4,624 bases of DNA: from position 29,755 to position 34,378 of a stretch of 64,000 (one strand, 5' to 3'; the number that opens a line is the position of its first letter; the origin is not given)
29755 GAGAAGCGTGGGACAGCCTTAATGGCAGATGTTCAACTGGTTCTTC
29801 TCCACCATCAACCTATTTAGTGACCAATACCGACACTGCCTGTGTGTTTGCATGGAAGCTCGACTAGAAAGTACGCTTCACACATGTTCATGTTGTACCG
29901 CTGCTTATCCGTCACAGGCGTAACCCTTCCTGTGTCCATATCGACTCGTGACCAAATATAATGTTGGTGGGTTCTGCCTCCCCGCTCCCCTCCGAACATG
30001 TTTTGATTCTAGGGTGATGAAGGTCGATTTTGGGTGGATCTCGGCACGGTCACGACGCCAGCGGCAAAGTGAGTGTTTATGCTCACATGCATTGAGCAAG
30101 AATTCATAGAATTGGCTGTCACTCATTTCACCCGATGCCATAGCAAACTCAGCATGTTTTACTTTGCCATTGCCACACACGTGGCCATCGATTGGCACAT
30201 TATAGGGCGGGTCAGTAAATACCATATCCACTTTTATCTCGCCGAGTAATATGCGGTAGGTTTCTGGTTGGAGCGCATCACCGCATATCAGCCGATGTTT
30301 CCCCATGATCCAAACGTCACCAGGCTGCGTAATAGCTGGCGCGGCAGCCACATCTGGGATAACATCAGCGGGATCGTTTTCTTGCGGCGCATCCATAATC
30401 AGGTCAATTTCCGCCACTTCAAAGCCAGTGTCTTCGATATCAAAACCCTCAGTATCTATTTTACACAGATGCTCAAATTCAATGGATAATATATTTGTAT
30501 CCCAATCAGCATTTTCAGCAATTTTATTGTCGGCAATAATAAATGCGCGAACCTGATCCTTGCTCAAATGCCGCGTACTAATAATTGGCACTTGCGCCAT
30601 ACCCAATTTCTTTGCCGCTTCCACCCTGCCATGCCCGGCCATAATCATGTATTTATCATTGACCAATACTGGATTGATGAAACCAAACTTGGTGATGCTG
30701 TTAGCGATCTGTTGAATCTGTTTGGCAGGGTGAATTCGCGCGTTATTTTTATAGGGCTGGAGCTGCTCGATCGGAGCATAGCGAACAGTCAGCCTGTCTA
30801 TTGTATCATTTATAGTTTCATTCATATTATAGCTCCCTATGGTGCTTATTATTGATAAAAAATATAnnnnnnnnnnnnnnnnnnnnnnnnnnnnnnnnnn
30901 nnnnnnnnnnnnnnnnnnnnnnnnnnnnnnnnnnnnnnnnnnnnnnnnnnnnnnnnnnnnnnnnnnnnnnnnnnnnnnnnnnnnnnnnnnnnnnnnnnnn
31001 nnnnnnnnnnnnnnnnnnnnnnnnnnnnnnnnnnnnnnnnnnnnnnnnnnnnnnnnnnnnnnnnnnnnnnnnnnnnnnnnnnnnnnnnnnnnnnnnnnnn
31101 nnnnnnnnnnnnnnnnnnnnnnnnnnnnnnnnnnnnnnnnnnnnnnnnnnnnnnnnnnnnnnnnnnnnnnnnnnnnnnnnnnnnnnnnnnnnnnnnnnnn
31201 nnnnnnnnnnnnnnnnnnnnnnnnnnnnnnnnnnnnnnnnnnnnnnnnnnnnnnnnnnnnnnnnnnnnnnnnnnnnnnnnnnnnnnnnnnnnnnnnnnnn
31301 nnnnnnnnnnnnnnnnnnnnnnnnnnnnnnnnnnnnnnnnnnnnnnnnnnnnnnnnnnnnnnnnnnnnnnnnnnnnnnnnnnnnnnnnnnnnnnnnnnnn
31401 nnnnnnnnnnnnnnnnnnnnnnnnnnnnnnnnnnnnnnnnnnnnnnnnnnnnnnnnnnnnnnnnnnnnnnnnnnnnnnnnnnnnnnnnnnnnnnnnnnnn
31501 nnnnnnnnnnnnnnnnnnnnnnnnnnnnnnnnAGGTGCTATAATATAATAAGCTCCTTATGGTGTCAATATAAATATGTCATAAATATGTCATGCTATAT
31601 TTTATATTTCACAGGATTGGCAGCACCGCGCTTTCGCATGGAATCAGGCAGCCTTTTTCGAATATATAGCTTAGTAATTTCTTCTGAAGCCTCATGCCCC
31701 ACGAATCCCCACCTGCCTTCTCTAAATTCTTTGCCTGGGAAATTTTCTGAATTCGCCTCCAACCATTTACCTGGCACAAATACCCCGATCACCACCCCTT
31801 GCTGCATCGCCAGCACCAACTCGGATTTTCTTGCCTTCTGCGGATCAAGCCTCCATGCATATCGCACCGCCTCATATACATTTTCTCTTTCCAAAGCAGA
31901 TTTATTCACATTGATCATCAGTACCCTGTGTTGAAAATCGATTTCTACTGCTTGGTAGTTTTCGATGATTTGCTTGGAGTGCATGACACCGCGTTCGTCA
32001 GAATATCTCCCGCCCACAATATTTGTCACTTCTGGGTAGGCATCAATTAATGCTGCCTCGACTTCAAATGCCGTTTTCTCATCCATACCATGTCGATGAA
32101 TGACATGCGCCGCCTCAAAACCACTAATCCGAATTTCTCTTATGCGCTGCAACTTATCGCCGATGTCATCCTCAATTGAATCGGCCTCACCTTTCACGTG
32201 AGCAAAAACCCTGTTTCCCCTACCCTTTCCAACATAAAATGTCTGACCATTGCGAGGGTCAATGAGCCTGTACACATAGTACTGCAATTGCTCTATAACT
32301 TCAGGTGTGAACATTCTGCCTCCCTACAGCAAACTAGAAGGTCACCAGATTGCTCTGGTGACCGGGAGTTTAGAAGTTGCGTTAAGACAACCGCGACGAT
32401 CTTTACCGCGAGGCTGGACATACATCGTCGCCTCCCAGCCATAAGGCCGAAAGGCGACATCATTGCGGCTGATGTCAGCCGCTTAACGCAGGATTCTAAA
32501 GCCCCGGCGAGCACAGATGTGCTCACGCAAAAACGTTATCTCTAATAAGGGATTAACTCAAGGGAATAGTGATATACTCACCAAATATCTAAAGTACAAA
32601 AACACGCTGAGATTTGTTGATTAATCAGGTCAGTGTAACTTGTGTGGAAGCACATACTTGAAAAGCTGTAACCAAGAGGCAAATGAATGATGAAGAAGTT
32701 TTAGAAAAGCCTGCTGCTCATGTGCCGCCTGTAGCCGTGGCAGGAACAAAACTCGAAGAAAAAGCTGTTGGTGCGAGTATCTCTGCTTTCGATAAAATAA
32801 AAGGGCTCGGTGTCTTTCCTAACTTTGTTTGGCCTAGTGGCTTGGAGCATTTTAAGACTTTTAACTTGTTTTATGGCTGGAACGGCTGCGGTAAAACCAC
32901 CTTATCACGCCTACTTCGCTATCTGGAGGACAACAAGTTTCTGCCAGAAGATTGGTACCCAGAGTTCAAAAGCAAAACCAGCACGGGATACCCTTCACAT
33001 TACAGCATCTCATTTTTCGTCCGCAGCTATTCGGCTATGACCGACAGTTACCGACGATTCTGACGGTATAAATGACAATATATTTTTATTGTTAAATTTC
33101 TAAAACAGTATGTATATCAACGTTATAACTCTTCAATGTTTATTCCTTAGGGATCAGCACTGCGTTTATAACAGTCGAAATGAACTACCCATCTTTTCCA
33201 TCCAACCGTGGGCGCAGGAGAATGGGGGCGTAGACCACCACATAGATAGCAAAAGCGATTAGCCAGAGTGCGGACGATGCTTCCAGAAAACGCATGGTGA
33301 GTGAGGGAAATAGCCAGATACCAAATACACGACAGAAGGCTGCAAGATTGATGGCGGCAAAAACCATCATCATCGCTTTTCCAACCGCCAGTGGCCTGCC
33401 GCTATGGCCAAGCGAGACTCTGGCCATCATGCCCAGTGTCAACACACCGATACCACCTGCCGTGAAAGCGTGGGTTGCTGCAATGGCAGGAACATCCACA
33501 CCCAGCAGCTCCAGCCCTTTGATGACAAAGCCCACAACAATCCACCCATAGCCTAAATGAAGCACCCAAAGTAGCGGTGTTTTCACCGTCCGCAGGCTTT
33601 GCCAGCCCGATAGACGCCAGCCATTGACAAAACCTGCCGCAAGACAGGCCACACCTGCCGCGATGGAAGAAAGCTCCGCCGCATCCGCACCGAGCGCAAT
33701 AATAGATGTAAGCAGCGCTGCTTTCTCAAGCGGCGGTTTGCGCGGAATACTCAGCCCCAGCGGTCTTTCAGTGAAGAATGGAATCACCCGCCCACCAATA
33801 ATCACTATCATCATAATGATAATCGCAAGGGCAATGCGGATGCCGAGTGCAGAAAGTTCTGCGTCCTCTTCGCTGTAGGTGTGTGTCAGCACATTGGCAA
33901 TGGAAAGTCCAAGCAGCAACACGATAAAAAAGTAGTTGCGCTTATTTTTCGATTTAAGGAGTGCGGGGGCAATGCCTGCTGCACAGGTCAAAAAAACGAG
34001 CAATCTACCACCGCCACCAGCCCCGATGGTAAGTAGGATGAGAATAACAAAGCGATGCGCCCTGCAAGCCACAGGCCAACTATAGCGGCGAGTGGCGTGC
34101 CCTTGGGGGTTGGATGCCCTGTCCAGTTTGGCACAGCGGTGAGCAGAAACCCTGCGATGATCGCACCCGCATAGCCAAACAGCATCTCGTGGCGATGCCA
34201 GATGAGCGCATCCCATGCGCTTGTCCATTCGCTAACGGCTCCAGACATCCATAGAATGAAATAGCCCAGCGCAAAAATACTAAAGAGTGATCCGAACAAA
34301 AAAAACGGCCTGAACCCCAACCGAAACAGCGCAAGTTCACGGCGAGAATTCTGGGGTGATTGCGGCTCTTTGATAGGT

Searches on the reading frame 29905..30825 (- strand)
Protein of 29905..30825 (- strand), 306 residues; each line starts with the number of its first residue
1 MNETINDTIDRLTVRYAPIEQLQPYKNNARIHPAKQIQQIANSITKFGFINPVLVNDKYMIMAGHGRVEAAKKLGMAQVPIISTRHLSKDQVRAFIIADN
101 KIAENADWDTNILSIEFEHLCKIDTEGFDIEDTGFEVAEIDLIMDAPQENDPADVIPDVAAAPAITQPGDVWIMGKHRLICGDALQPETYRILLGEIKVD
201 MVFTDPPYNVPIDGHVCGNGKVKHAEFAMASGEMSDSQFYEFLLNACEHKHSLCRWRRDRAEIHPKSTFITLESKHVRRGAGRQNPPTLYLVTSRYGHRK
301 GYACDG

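Call 46: search_protein_families(library=pfam, proteins=[window:29905-30825:-], max_evalue=0.00001)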
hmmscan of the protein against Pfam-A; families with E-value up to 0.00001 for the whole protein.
window:29905-30825:- (306 aa): 1 family
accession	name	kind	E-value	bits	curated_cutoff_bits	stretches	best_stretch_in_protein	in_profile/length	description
PF02195.25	ParB_N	-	4.8e-09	36.6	26.3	1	14-99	3-92/95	ParB N-terminal domain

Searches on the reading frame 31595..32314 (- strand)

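Call 46: search_protein_families(library=pfam, proteins=[window:31595-32314:-], max_evalue=0.00001)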
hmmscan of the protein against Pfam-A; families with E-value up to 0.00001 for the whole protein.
window:31595-32314:- (239 aa): 1 family
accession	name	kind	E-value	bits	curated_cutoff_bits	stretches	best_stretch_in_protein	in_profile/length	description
PF22945.2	LEM-3_GIY-YIG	-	1.2e-11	45.2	27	1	25-115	27-120/151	LEM-3-like GIY-YIG domain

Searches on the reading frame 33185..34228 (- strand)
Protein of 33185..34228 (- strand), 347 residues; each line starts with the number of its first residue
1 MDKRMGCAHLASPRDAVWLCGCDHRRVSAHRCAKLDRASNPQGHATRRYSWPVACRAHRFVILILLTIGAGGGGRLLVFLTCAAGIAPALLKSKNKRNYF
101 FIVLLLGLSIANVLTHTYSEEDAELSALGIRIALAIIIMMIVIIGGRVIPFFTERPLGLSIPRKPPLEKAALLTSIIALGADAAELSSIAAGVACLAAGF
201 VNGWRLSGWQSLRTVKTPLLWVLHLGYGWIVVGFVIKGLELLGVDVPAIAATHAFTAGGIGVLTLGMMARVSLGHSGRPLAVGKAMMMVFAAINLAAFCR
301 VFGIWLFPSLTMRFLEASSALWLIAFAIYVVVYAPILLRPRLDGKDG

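Call 12: search_protein_families(library=pfam, proteins=[window:33185-34228:-], max_evalue=0.00001)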
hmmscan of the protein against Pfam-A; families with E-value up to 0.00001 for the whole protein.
window:33185-34228:- (347 aa): 1 family
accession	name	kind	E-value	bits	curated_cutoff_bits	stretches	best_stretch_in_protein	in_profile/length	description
PF05940.17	NnrS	-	2.7e-72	244.6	28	1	58-341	91-371/371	NnrS protein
